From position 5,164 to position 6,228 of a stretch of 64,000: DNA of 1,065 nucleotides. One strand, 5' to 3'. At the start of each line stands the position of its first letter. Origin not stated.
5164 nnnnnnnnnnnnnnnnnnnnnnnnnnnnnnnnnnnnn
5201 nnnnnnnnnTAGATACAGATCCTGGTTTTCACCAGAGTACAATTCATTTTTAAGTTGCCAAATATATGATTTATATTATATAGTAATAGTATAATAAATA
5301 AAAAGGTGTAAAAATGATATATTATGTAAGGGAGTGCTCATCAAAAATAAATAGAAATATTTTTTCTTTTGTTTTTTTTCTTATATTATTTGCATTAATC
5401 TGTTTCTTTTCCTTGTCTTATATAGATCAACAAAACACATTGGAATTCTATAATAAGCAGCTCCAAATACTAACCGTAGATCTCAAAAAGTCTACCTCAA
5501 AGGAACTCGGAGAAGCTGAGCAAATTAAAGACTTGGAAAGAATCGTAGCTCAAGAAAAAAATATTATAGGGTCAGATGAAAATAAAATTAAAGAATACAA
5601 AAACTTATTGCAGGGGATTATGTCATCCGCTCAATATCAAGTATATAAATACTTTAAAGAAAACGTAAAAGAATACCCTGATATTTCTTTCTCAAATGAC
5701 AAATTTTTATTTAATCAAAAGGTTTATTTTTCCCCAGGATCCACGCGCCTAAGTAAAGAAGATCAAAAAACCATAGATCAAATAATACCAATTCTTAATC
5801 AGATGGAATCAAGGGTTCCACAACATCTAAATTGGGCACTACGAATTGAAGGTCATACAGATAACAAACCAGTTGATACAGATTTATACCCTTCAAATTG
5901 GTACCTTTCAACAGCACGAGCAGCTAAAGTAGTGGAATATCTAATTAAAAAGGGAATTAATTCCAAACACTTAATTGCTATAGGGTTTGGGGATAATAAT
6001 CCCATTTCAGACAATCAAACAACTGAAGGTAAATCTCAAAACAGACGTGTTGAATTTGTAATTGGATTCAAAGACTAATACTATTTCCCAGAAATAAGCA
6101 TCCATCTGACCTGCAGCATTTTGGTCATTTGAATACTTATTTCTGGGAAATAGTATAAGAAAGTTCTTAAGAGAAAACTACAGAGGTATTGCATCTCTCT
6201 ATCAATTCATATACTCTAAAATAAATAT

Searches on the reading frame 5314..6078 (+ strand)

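Call 42: search_protein_families(library=pfam, proteins=[window:5314-6078:+])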
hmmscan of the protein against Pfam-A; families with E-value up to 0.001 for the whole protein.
window:5314-6078:+ (254 aa): 1 family
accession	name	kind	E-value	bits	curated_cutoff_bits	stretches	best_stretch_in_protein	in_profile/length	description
PF00691.25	OmpA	-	1.6e-20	73.7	27.2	1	138-244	1-98/98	OmpA family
